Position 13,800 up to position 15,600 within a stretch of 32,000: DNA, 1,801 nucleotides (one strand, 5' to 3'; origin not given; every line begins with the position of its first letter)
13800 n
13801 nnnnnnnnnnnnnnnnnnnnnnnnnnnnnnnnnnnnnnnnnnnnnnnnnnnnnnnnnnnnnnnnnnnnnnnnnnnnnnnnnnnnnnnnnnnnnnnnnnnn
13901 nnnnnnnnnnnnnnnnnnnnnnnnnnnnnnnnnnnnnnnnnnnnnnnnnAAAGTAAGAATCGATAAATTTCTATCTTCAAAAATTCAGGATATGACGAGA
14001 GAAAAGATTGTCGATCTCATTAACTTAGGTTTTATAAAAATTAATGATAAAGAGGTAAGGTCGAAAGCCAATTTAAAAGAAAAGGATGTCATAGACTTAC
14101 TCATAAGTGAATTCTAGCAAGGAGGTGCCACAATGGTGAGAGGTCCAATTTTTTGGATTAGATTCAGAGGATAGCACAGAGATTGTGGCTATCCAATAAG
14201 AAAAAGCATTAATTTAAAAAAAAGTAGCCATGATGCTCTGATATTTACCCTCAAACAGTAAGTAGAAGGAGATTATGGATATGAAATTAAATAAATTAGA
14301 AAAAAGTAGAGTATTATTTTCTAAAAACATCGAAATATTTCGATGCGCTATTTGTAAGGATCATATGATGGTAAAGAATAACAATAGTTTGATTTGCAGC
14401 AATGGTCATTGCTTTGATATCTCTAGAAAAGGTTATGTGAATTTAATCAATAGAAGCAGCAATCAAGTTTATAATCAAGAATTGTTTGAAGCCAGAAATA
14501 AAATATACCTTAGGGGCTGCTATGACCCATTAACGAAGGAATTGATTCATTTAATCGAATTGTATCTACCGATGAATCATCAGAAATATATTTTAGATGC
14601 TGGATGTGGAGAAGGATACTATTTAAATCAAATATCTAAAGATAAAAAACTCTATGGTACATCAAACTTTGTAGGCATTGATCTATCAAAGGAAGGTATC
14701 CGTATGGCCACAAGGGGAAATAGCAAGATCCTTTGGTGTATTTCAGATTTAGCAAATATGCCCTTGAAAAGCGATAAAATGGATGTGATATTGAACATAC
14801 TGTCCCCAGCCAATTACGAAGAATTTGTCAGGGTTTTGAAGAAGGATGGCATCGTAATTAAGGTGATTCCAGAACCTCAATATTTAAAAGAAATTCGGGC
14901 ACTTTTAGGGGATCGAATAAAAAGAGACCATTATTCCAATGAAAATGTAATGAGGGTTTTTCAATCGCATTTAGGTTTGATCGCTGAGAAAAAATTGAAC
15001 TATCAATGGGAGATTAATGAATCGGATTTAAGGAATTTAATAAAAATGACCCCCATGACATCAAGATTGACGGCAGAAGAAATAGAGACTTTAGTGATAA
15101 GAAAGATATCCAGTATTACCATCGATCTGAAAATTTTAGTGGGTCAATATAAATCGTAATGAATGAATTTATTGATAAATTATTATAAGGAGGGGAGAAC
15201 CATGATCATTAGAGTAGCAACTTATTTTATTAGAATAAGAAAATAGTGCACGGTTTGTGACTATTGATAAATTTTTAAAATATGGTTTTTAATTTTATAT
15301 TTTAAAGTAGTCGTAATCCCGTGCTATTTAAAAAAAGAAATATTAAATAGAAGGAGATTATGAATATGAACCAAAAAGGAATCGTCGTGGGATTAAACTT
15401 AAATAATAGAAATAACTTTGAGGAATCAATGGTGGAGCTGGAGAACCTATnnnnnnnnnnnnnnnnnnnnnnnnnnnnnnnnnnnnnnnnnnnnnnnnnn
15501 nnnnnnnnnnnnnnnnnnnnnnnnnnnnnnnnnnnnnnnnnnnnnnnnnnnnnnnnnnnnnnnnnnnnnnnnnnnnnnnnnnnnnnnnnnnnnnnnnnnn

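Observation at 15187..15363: Second leader ORF (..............) with the same four-segment switch in front of hflX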

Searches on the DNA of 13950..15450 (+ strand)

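Call 31: search_rna_families(source=window, start=13950, end=15450, threshold=evalue, max_evalue=10)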
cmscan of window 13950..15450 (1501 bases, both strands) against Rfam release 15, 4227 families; matches with E-value up to 10: 5.
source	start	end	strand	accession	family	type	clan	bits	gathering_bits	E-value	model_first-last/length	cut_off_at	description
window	15178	15236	+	RF01817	RsaB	Gene; sRNA;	-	23.4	55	1.2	1-60/60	no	RNA Staph. aureus A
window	14216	14296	-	RF01489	sbrA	Gene; sRNA;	-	20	45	0.38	1-71/71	no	Listeria sRNA sbrA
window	15144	15199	+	RF02948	cow-rumen-4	Gene; sRNA;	-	18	48.5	7.9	1-64/64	no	cow-rumen-4 RNA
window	15241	15329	+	RF03616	MIR1888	Gene; miRNA;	-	17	72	6.4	1-101/101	no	MIR1888 microRNA precursor family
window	15248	15324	-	RF00360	snoZ107_R87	Gene; snRNA; snoRNA; CD-box;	-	14.8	50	8.6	1-117/117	no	Small nucleolar RNA Z107/R87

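Call 54: build_rna_model(alignment_id=A4, structure=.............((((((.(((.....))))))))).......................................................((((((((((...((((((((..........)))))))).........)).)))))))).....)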
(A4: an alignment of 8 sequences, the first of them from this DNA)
Model R1 built from alignment A4 (8 sequences, 156 columns); structure: as given.
model positions 128; base pairs 27; branch points 1; effective number of sequences 1.85; information 0.591 bits per position. Calibrated on 0.2 Mb of random sequence (short: E-values are rough).
structure used (alignment columns):
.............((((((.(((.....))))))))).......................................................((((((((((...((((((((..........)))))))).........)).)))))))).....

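Call 55: search_with_rna_model(model_id=R1, sources=[window, L003, L004, L005, L006, L007, L008, L009, L010, L011, L012, L013, L014, L015, L016, L017, L018, L019, L020, L021, L022, L023, L024, L025, L026, L027, L028, L029, L030, L031, L032, L033, L034, L035, L036, L037, L038, L039, L040, L041, L042, L043, L044, L045, L046, L047, L048, L049, L050, L051, L052, L053, L054, L055, L056, L057, L058, L059, L060, L061, L062, L063, L064, L065, L066, L067, L068, L069, L070, L071, L072, L073, L074, L075, L076, L077, L078, L079, L080, L081, L082, L083, L084, L086, L087, L090, L091, L092], max_evalue=1, make_alignment=true)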
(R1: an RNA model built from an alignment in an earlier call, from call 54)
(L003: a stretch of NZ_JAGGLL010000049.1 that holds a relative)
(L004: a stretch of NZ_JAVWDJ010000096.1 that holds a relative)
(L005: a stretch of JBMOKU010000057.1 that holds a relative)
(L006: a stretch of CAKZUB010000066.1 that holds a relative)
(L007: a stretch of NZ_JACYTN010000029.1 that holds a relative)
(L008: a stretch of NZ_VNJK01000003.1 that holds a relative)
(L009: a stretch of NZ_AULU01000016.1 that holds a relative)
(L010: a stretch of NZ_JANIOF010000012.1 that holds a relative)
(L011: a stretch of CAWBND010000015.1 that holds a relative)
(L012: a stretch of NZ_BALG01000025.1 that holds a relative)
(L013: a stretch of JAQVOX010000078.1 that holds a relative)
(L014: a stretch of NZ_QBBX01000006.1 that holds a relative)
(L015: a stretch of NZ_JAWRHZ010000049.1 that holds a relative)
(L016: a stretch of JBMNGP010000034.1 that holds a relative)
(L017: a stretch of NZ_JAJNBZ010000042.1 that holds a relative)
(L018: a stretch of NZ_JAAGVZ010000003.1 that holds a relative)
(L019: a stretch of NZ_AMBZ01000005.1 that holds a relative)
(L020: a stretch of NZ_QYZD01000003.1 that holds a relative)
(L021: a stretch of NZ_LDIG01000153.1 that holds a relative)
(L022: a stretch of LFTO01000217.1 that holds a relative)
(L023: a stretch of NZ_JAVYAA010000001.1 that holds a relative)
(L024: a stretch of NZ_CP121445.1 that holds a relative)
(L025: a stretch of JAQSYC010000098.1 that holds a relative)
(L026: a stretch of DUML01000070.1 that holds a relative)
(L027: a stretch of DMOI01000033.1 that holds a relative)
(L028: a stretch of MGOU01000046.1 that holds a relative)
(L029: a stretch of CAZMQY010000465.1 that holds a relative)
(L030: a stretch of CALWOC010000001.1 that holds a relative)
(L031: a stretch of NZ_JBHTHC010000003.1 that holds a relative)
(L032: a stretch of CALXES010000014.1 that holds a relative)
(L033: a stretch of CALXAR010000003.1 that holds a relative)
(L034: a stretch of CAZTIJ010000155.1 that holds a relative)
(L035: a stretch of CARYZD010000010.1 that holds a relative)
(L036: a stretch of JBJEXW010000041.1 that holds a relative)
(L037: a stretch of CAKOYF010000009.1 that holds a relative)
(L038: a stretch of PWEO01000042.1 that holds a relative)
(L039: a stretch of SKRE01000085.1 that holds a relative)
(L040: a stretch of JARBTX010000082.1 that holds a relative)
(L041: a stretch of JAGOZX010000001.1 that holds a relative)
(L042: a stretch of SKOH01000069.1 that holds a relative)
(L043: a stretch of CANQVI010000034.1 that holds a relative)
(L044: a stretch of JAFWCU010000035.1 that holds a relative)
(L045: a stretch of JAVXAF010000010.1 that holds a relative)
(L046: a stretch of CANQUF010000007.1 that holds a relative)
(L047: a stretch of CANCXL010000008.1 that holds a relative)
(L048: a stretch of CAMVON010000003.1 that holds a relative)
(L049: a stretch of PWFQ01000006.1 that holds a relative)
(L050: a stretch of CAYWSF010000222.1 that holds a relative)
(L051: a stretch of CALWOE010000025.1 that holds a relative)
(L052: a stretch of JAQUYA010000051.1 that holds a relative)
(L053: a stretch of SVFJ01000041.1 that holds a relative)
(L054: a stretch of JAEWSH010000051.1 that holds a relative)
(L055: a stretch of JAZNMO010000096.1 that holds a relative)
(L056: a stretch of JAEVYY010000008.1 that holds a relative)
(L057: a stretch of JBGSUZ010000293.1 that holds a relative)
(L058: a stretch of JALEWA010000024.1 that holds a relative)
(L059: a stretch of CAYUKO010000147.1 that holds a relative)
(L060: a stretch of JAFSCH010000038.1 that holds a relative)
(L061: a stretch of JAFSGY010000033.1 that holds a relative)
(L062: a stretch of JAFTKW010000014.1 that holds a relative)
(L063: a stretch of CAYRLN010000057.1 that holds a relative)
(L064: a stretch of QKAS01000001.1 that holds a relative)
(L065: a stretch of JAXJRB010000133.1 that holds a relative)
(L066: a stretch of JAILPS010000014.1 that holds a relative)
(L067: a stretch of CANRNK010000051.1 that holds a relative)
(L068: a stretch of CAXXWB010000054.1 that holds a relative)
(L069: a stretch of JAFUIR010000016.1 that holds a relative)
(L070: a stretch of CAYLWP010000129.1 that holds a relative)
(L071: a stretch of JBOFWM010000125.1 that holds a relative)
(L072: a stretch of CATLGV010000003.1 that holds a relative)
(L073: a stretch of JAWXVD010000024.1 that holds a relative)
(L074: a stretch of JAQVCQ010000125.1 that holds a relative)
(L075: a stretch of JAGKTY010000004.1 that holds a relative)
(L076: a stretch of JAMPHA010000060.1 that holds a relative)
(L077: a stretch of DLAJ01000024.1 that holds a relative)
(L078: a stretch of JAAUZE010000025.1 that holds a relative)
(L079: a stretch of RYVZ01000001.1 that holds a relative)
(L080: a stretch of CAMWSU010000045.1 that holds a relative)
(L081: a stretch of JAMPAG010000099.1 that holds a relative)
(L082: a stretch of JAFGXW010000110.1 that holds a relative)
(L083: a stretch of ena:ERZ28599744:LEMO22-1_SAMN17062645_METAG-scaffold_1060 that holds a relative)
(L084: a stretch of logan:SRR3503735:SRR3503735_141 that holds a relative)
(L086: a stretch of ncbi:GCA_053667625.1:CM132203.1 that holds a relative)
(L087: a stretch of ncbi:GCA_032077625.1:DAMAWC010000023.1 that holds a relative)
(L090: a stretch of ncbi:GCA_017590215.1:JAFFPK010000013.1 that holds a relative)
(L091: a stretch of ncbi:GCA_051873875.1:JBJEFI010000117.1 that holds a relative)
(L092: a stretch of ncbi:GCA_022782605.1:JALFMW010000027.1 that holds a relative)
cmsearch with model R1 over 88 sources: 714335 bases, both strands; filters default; matches with E-value up to 1: 17.
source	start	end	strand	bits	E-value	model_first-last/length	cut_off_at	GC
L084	2386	2503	+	123.1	8.3e-22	1-128/128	no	0.29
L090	2372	2509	+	112.1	1.5e-19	1-128/128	no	0.24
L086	2365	2503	+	110.1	3.9e-19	1-128/128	no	0.24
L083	1677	1826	+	109.9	4.4e-19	1-128/128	no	0.25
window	14157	14283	+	109.8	4.6e-19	1-128/128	no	0.33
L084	1358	1460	+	101.2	2.6e-17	1-128/128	no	0.35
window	15229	15368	+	99.4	6.2e-17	1-128/128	no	0.22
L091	2401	2512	+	97.4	1.6e-16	1-128/128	no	0.3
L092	389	508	+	94.5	6.4e-16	1-128/128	no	0.26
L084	1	76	+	37.9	0.00027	38-128/128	5'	0.29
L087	2363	2503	+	24.1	0.19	1-128/128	no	0.24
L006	2617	2751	+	23.9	0.21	1-128/128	no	0.29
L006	5000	5100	+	23.3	0.28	1-128/128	no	0.29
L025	1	104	+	22.5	0.4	31-128/128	5'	0.3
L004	1904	1988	+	22.1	0.49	1-128/128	no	0.28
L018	1174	1289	-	21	0.82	1-128/128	no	0.3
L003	3759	3907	+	20.8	0.9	1-128/128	no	0.35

Alignment A5: 17 matches aligned to the model, 218 columns, each read 5' to 3' on its own strand. Consensus structure (alignment columns), stored with it:
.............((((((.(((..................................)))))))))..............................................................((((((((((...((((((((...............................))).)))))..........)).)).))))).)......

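Call 57: search_with_rna_model(model_id=R1, sources=[window, L083, L084, L086, L090, L091, L092, L087, L006, L025, L004, L003], max_evalue=0.001, make_alignment=true, show_alignments=2)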
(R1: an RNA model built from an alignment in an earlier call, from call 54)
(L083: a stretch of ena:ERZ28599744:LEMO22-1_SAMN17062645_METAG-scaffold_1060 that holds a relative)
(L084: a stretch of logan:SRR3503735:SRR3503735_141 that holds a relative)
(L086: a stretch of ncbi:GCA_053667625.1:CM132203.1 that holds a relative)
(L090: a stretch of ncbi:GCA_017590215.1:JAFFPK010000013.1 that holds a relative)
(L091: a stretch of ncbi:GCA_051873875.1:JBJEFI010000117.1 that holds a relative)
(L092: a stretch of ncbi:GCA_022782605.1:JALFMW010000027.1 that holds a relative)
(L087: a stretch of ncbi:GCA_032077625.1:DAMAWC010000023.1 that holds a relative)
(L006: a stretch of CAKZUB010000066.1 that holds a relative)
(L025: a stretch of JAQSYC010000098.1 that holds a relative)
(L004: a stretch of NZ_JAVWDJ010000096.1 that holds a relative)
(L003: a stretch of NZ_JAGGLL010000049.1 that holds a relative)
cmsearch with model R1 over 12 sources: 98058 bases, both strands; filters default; matches with E-value up to 0.001: 10.
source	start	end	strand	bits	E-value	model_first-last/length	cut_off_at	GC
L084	2386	2503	+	123.1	1.1e-22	1-128/128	no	0.29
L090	2372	2509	+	112.1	2e-20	1-128/128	no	0.24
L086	2365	2503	+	110.1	5.4e-20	1-128/128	no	0.24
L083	1677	1826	+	109.9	6e-20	1-128/128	no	0.25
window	14157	14283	+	109.8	6.3e-20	1-128/128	no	0.33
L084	1358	1460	+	101.2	3.6e-18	1-128/128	no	0.35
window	15229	15368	+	99.4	8.5e-18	1-128/128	no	0.22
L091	2401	2512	+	97.4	2.2e-17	1-128/128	no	0.3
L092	389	508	+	94.5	8.8e-17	1-128/128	no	0.26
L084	1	76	+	37.9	3.7e-05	38-128/128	5'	0.29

Alignment A6: 10 matches aligned to the model, 162 columns, each read 5' to 3' on its own strand. Consensus structure (alignment columns), stored with it:
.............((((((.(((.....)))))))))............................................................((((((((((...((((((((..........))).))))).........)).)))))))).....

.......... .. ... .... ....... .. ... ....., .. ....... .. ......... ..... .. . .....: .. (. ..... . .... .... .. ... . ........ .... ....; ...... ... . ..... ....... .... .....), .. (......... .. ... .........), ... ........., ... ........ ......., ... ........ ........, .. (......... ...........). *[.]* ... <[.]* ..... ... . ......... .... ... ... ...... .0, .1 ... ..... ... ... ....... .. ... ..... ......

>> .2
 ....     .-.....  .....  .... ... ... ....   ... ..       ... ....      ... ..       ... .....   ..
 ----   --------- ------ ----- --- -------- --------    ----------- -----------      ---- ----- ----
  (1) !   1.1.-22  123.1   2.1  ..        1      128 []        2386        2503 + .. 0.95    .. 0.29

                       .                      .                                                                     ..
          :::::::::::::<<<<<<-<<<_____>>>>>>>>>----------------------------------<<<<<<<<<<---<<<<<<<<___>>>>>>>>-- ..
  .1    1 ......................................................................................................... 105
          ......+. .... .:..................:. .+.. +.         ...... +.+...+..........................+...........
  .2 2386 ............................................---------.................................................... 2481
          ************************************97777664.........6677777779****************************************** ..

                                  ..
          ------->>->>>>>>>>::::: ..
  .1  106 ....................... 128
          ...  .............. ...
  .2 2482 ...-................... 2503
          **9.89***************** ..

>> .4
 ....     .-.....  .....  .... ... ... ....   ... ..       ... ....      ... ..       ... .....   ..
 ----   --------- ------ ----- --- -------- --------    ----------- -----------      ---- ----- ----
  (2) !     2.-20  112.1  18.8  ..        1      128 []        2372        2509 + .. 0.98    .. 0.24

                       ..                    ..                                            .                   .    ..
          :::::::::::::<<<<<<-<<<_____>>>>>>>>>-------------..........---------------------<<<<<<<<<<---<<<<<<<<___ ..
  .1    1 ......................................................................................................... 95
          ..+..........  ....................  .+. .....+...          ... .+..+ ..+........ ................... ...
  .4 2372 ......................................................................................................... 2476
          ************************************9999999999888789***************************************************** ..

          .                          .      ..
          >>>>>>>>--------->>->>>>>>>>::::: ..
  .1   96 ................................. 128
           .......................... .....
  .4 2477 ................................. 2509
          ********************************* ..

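Call 66: search_dna_similar(query=window:15187-15372:+, collection=plasmids, mode=distant, max_evalue=0.01, max_rows=15)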
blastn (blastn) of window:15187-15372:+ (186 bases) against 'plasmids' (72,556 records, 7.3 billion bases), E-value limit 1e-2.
Records with a match: 8; places in all: 9; records where one place covers at least 80% of the query: 0.
Best place of each record, by identity: 60-80% 8.
By first word of the organism name: Clostridium 7; Paraclostridium 1.
By predicted mobility (MOB-suite, as given by PLSDB): non-mobilizable 6; mobilizable 2.
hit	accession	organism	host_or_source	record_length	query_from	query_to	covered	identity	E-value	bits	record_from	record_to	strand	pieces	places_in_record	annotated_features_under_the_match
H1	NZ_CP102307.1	Clostridium perfringens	swine,mixed culture,fecal sample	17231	117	183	36%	79.2%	2e-5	55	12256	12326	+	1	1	hflX: GTPase HflX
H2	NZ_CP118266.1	Clostridium perfringens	sheep,fecal sample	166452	117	183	36%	79.2%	2e-5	55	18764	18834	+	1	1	none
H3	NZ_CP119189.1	Clostridium perfringens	goat,fecal sample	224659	117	183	36%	79.2%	2e-5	55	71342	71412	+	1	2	none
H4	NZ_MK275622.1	Clostridium perfringens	neonatal piglet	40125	117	183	36%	79.2%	2e-5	55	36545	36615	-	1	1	hflX: GTPase HflX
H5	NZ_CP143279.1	Clostridium perfringens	dog,fecal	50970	117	183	36%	79.2%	2e-5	55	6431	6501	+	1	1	hflX: GTPase HflX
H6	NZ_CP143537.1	Clostridium perfringens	Homo sapiens,fecal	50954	117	183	36%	79.2%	2e-5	55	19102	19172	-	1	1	hflX: GTPase HflX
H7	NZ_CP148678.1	Clostridium perfringens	Aves,single cell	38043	117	183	36%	79.2%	2e-5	55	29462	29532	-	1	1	hflX: GTPase HflX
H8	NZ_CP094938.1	Paraclostridium bifermentans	Homo sapiens,feces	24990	123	184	33%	78.5%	4e-3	49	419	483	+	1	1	MFS transporter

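Call 67: get_annotated_region(hit=H1, flank=5000)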
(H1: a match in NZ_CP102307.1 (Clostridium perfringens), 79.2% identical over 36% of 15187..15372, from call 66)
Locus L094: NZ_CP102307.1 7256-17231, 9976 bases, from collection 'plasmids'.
description: Clostridium perfringens strain JXNC-3B plasmid unnamed5, complete sequence
organism: Clostridium perfringens (NCBI taxid 1502)
taxonomy: Bacteria; Bacillota; Clostridia; Eubacteriales; Clostridiaceae; Clostridium; Clostridium perfringens
host: -; source: swine,mixed culture,fecal sample; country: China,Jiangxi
typing (MOB-suite, as given by PLSDB): non-mobilizable
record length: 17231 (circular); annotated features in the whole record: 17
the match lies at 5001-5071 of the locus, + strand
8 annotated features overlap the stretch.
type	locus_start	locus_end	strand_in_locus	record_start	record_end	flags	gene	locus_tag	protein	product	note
CDS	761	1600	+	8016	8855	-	-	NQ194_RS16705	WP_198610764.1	ParA family protein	-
CDS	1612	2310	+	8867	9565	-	-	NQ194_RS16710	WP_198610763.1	hypothetical protein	-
CDS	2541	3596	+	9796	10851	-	-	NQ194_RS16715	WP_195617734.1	IS1595 family transposase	-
CDS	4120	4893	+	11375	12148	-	-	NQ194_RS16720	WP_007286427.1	23S rRNA (adenine(2058)-N(6))-methyltransferase Erm(Q)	-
predicted_resistance_gene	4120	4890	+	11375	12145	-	erm(Q)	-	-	23S rRNA (adenine(2058)-N(6))-methyltransferase Erm(Q)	predicted by amrfinderplus; class LINCOSAMIDE/MACROLIDE/STREPTOGRAMIN; identity 100.0%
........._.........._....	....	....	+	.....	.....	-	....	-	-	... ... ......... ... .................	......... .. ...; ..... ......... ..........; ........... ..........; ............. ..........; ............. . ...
CDS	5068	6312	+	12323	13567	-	hflX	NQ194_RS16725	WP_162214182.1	GTPase HflX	GO:0008150 - biological_process [Evidence IEA]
CDS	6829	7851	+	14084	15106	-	-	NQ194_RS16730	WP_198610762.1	hypothetical protein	-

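Call 68: get_annotated_region(hit=H8, flank=4000)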
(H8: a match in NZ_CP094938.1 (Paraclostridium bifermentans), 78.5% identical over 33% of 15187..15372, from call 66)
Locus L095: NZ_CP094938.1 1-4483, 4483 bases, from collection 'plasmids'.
description: Paraclostridium bifermentans strain HD0315_2 plasmid pHD0315_2-5, complete sequence
organism: Paraclostridium bifermentans (NCBI taxid 1490)
taxonomy: Bacteria; Bacillota; Clostridia; Peptostreptococcales; Peptostreptococcaceae; Paraclostridium; Paraclostridium bifermentans
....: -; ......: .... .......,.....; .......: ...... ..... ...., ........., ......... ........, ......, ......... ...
typing (MOB-suite, as given by PLSDB): non-mobilizable
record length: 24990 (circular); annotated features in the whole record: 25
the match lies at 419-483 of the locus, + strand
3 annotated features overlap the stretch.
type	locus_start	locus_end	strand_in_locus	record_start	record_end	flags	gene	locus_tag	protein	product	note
CDS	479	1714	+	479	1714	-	-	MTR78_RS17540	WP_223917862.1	MFS transporter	GO:0055085 - transmembrane transport [Evidence IEA]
CDS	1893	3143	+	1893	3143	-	hflX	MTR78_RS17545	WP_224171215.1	GTPase HflX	GO:0008150 - biological_process [Evidence IEA]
CDS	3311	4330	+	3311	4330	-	rlmN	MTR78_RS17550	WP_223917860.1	23S rRNA (adenine(2503)-C(2))-methyltransferase RlmN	GO:0030488 - tRNA methylation [Evidence IEA]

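Call 82: search_with_rna_model(model_id=R1, sources=[L094, L095, L096, L097, L098, L099, L100], max_evalue=1)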
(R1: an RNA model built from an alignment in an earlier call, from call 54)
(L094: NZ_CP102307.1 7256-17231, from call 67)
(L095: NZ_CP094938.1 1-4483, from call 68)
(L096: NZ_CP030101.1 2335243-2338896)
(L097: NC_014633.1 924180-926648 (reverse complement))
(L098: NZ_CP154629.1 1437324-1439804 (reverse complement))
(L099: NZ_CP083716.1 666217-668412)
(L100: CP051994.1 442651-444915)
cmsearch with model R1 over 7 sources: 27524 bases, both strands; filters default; matches with E-value up to 1: 6.
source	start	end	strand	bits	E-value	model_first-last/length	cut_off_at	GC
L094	4952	5070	+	91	1.3e-16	1-128/128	no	0.26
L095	1781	1901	+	76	1.6e-13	1-128/128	no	0.26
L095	371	481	+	66.1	1.6e-11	1-128/128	no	0.26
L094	3950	4008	+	16.2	0.3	61-123/128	no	0.22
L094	8558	8646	+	15.3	0.45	1-128/128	no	0.34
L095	507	639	+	15.2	0.48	1-128/128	no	0.29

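Call 83: get_annotated_region(hit=H4, flank=4000)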
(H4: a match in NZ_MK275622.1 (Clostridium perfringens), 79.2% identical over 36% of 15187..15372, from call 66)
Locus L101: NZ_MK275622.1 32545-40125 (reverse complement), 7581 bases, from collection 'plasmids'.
description: Clostridium perfringens strain JXJA17 plasmid p4, complete sequence
organism: Clostridium perfringens (NCBI taxid 1502)
taxonomy: Bacteria; Bacillota; Clostridia; Eubacteriales; Clostridiaceae; Clostridium; Clostridium perfringens
host: -; source: neonatal piglet; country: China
typing (MOB-suite, as given by PLSDB): non-mobilizable
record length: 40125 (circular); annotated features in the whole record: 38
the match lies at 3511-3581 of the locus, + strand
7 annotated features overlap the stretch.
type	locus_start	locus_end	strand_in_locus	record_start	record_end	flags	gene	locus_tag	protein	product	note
CDS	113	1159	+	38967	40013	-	-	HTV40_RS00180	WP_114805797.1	IS1595 family transposase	-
CDS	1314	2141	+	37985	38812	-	-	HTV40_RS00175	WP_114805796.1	nucleotidyltransferase domain-containing protein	-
CDS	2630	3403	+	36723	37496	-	-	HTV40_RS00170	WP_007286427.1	23S rRNA (adenine(2058)-N(6))-methyltransferase Erm(Q)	-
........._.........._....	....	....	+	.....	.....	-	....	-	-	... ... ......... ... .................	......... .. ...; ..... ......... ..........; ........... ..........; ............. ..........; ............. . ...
predicted_resistance_gene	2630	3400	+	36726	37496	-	erm(Q)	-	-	23S rRNA (adenine(2058)-N(6))-methyltransferase Erm(Q)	predicted by amrfinderplus; class LINCOSAMIDE/MACROLIDE/STREPTOGRAMIN; identity 100.0%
CDS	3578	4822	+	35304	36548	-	hflX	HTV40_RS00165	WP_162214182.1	GTPase HflX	GO:0008150 - biological_process [Evidence IEA]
CDS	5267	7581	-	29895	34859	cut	-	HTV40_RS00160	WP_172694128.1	NlpC/P60 family protein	-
